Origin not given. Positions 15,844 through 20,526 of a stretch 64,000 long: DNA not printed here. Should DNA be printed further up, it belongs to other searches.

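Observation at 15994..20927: Hybrid T7SS-type ATPase (ubiquitin-like + FHA + 3 FtsK domains) occupying the anti-sigma slot of an ECF sigma operon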

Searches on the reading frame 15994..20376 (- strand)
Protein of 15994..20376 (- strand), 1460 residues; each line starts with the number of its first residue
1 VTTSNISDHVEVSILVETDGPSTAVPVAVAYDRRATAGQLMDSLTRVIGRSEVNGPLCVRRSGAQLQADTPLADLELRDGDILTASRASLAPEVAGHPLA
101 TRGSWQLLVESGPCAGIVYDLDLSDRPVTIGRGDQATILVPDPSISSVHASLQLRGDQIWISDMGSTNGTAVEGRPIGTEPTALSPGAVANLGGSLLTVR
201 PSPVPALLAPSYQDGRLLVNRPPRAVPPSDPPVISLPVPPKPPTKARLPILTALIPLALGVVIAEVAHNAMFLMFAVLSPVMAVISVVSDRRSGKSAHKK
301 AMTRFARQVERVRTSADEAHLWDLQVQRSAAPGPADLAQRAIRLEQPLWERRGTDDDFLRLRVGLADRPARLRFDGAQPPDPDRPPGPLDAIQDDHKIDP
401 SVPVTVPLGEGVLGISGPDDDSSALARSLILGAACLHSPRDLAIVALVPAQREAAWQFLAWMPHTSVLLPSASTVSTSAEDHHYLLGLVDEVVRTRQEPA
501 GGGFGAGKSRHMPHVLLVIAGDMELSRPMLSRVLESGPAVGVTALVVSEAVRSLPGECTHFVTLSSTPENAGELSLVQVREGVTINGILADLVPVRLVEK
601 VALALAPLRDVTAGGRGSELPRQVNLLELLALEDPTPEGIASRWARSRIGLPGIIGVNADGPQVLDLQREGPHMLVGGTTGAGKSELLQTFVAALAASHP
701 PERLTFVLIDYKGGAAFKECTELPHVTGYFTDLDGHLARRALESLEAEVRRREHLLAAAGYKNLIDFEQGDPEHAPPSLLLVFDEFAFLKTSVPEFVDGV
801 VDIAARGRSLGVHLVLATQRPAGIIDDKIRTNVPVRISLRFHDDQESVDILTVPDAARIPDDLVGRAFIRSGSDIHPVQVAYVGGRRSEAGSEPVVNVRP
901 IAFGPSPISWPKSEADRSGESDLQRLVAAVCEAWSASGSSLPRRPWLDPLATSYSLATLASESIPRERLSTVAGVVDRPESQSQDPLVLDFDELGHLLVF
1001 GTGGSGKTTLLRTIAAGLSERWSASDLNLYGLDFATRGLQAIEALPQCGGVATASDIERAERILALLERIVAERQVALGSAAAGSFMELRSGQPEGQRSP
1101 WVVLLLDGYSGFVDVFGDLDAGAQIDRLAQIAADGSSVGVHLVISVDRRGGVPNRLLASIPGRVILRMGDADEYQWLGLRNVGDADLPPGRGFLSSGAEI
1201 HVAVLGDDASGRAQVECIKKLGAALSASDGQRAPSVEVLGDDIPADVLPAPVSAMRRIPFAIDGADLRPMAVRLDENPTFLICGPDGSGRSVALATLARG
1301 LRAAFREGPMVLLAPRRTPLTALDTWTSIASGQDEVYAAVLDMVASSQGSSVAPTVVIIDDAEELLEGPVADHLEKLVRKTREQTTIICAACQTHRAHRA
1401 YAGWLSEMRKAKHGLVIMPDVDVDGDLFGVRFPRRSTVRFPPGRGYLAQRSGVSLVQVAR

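Call 6: search_protein_families(library=pfam, proteins=[window:15994-20376:-], max_evalue=0.01)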
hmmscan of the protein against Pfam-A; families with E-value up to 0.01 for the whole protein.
window:15994-20376:- (1460 aa): 25 families
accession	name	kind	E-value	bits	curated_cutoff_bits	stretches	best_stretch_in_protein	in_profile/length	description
PF01580.24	FtsK_SpoIIIE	-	5.4e-58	196.5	24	2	659-822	27-220/221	FtsK/SpoIIIE family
PF00498.31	FHA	-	3.9e-15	56.5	20.7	1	128-193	1-67/67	FHA domain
PF16697.10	Yop-YscD_cpl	-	1.3e-12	48.3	33.2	1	111-200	4-91/94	Inner membrane component of T3SS, cytoplasmic domain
PF13191.12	AAA_16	-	2e-12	48.3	32.6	2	670-786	23-141/167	AAA ATPase domain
PF13401.12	AAA_22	-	2.4e-12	47.7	27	1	1280-1379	8-106/130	AAA domain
PF25199.1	nSTAND_NTPase5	-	9.3e-10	38.9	34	0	994-1019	41-66/145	Novel STAND NTPase 5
PF05729.18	NACHT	-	3.6e-09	37.1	26.7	0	998-1146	4-128/167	NACHT domain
PF13555.12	AAA_29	-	6.4e-09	35.9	27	0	660-698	13-49/61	P-loop containing region of AAA domain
PF20703.3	nSTAND1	-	7.1e-08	32.9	27.1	1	1271-1369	27-131/379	Novel STAND NTPase 1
PF01935.23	DUF87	-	2.2e-07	31.6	23.2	0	986-1020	13-49/220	Helicase HerA, central domain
PF00005.33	ABC_tran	-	1.5e-06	29.3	25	0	992-1019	9-36/137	ABC transporter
PF00437.27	T2SSE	-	2.2e-06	27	24.9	0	995-1019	143-167/370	Type II/IV secretion system protein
PF13245.12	AAA_19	-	1.3e-05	25.8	25.1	0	997-1022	14-39/134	AAA domain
PF13476.12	AAA_23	-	5.5e-05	24.3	27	0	988-1020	14-45/201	AAA domain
PF05872.18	HerA_C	-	0.0001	21.6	22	0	768-828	250-309/502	Helicase HerA-like C-terminal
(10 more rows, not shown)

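Call 7: search_protein_families(library=ncbifam, proteins=[window:15994-20376:-], max_evalue=0.01)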
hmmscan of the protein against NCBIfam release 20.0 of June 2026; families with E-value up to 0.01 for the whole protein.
window:15994-20376:- (1460 aa): 30 families (the best 25 are shown)
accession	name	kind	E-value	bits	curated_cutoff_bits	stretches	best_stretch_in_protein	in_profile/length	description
TIGR03928.1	T7_EssCb_Firm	equivalog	4e-162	541.6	778.4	1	221-1456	8-1292/1296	type VII secretion protein EssC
TIGR03925.1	T7SS_EccC_b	equivalog_domain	4.2e-107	358.8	346.55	3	926-1326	2-412/564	type VII secretion protein EccCb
TIGR03924.1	T7SS_EccC_a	equivalog_domain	3.7e-103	346.5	509.15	2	239-885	4-671/673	type VII secretion protein EccCa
NF007615.0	PRK10263.1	equivalog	2.5e-18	65.2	1566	2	777-852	1140-1217/1355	DNA translocase FtsK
NF049868.1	FhaB_Rv0019c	equivalog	2.6e-16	60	125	1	103-197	65-156/158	FHA domain-containing protein FhaB/FipA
NF041214.1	plasmid_TraB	equivalog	6.4e-08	31.5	800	1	667-836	244-404/639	plasmid transfer protein TraB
NF041660.2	oxygluDhInhib_OdhI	equivalog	2.2e-07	30.8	200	1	95-179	27-109/130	oxoglutarate dehydrogenase inhibitor Odhl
TIGR03743.1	SXT_TraD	subfamily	4.6e-07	28.7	366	0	648-713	150-213/636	conjugative transfer system coupling protein TraD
TIGR00929.1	VirB4_CagE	subfamily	1.3e-06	26.9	643.1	1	993-1018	436-461/792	VirB4 family type IV secretion/conjugal transfer ATPase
NF041017.1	DNA_import_CedB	equivalog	3.9e-06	25.8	700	0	670-713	274-314/590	DNA import protein CedB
NF010404.0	PRK13830.1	subfamily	1.4e-05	23.1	810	1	987-1019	449-481/818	conjugal transfer protein TrbE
NF040937.1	HerA_Thermprot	equivalog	8.1e-05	21.2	800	0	802-855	376-428/487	DNA double-strand break repair helicase HerA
NF033760.1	gliding_GltG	equivalog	8.5e-05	21.3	650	1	128-199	26-96/650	adventurous gliding motility protein GltG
TIGR02759.1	TraD_Ftype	equivalog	8.9e-05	21.4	521.35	0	661-695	166-200/566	type IV conjugative transfer system coupling protein TraD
NF007601.2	PRK10247.1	equivalog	0.00011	21.8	292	0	986-1019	19-52/204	iron efflux ABC transporter ATP-binding subunit FetA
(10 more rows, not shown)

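Call 11: find_homologous_proteins(query=window:15994-20376:-, max_evalue=1e-20)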
Query window:15994-20376:- (1460 aa): 412 proteins with E <= 1e-20 among 8000 candidates; the best 120 are listed.
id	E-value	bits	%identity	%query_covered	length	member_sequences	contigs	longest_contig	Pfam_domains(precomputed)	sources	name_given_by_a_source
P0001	0.0e+0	3211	100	100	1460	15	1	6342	PF00437.27,PF13245.13,PF13555.13,PF13401.13,PF20703.4,PF13191.13,PF00498.32,PF01935.24,PF00005.34,PF05729.19,PF16697.11,PF01580.25,PF25199.2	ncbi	-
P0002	0.0e+0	2564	80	99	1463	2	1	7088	PF00498.32,PF05729.19,PF16697.11,PF13555.13,PF13401.13,PF01580.25,PF25199.2,PF13191.13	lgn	-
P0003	0.0e+0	2151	67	100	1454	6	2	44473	PF00437.27,PF00498.32,PF01935.24,PF05729.19,PF16697.11,PF13555.13,PF13401.13,PF20703.4,PF01580.25,PF25199.2,PF13191.13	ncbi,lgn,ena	-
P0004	0.0e+0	1209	45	99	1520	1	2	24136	PF00437.27,PF13555.13,PF13401.13,PF13191.13,PF00498.32,PF01935.24,PF00005.34,PF13476.13,PF05729.19,PF16697.11,PF01580.25,PF25199.2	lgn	-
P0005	0.0e+0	1139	44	99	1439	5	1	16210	PF00498.32,PF01935.24,PF05729.19,PF16697.11,PF13401.13,PF01580.25,PF25199.2,PF13481.13,PF13191.13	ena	-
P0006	0.0e+0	1122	43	99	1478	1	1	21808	PF10412.16,PF00498.32,PF01935.24,PF05729.19,PF16697.11,PF13401.13,PF01580.25,PF25199.2,PF13191.13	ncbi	-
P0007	0.0e+0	1093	43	98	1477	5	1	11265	PF10412.16,PF00498.32,PF01935.24,PF05729.19,PF16697.11,PF13401.13,PF01580.25,PF25199.2,PF13191.13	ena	-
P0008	0.0e+0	1050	42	98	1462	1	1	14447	PF00498.32,PF05729.19,PF16697.11,PF13401.13,PF01580.25,PF25199.2,PF13191.13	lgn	-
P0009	0.0e+0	1041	41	100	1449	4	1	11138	PF00437.27,PF05872.19,PF13555.13,PF13401.13,PF20703.4,PF13191.13,PF00498.32,PF01935.24,PF05729.19,PF16697.11,PF01580.25,PF25199.2,PF13481.13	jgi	jgi:DNA segregation ATPase FtsK/SpoIIIE, S-DNA-T family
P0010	0.0e+0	1041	42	98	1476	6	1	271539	PF00498.32,PF05729.19,PF16697.11,PF13401.13,PF01580.25,PF25199.2,PF13191.13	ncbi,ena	-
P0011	0.0e+0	1040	42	100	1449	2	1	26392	PF00437.27,PF13555.13,PF13401.13,PF20703.4,PF13191.13,PF00498.32,PF01935.24,PF00005.34,PF05729.19,PF16697.11,PF01580.25,PF25199.2,PF13481.13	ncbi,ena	-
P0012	0.0e+0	1027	42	98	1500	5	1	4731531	PF00498.32,PF05729.19,PF13555.13,PF13401.13,PF01580.25,PF25199.2,PF13481.13,PF13191.13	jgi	jgi:S-DNA-T family DNA segregation ATPase FtsK/SpoIIIE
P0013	0.0e+0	1024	43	98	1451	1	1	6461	PF00437.27,PF05872.19,PF13555.13,PF13401.13,PF13238.13,PF13191.13,PF00498.32,PF01935.24,PF05729.19,PF16697.11,PF01580.25,PF25199.2,PF13481.13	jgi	jgi:DNA segregation ATPase FtsK/SpoIIIE, S-DNA-T family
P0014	2.7e-297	1008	41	98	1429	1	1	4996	PF00498.32,PF05729.19,PF16697.11,PF13555.13,PF13401.13,PF20703.4,PF01580.25,PF25199.2,PF13481.13,PF13191.13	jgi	jgi:S-DNA-T family DNA segregation ATPase FtsK/SpoIIIE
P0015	1.1e-288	979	40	96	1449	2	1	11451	PF00437.27,PF13555.13,PF13401.13,PF20703.4,PF13191.13,PF00498.32,PF01935.24,PF00005.34,PF05729.19,PF16697.11,PF01580.25,PF25199.2,PF13481.13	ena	-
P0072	1.4e-207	710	36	95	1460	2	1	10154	PF13401.13,PF01580.25,PF13191.13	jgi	jgi:S-DNA-T family DNA segregation ATPase FtsK/SpoIIIE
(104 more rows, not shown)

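Call 12: find_encoding_contigs(protein=P0003, flank=10000, max_places=2)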
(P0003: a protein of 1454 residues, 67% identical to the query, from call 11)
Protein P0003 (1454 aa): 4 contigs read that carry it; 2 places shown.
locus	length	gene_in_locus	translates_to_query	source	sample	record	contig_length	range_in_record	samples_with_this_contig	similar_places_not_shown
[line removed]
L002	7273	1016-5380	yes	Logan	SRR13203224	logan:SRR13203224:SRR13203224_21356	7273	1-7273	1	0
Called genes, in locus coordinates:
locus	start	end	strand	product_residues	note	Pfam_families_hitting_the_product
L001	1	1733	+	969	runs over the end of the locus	PF00041:fn3, PF25059:FN3_DSCAM-DSCAML_C (faint), PF00041:fn3 (weak)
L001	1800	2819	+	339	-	PF20030:bpMoxR, PF00004:AAA (faint), PF07726:AAA_3, PF07728:AAA_5, PF17863:AAA_lid_2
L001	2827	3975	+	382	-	PF01882:DUF58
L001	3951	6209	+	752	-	PF11992:TgpA_N, PF01841:Transglut_core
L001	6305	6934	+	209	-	-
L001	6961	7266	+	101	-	-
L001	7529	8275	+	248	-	-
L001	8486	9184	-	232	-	-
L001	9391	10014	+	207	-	PF04542:Sigma70_r2, PF08281:Sigma70_r4_2, PF04545:Sigma70_r4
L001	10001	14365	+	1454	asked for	PF00498:FHA, PF16697:Yop-YscD_cpl, PF01580:FtsK_SpoIIIE, PF00437:T2SSE (faint), PF01935:DUF87 (faint), PF05729:NACHT (faint), PF13191:AAA_16 (faint), PF01580:FtsK_SpoIIIE, +4 more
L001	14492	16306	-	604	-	PF01476:LysM, PF05257:CHAP (weak)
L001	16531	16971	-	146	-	-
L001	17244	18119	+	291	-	-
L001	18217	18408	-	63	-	-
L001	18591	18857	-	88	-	PF06013:WXG100 (weak)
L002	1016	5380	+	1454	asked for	PF00498:FHA, PF16697:Yop-YscD_cpl, PF01580:FtsK_SpoIIIE, PF00437:T2SSE (faint), PF01935:DUF87 (faint), PF05729:NACHT (faint), PF13191:AAA_16 (faint), PF01580:FtsK_SpoIIIE, +4 more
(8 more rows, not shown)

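Call 13: find_encoding_contigs(protein=P0010, flank=10000, max_places=2)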
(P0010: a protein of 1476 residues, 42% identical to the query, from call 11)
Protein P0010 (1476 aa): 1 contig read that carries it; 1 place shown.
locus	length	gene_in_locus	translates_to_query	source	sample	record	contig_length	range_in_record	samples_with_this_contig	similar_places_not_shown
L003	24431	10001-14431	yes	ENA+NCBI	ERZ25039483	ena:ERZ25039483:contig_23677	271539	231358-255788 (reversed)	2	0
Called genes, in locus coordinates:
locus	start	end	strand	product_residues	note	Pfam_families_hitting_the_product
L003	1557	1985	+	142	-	PF00107:ADH_zinc_N, PF13602:ADH_zinc_N_2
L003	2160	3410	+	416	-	PF00291:PALP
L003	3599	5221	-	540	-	PF03483:B3_4, PF03484:B5, PF17759:tRNA_synthFbeta, PF03147:FDX-ACB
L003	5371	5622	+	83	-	-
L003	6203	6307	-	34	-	-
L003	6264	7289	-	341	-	PF02912:Phe_tRNA-synt_N, PF01409:tRNA-synt_2d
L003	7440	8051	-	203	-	PF02834:LigT_PEase, PF13563:2_5_RNA_ligase2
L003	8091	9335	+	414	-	PF00069:Pkinase, PF07714:PK_Tyr_Ser-Thr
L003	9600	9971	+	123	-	-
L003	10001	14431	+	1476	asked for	PF00498:FHA, PF16697:Yop-YscD_cpl, PF01580:FtsK_SpoIIIE, PF05729:NACHT (faint), PF13401:AAA_22 (faint), PF25199:nSTAND_NTPase5 (faint), PF01580:FtsK_SpoIIIE, PF13191:AAA_16 (weak)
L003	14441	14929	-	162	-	-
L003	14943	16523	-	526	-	-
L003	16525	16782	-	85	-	-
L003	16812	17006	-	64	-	-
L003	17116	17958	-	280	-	PF14011:ESX-1_EspG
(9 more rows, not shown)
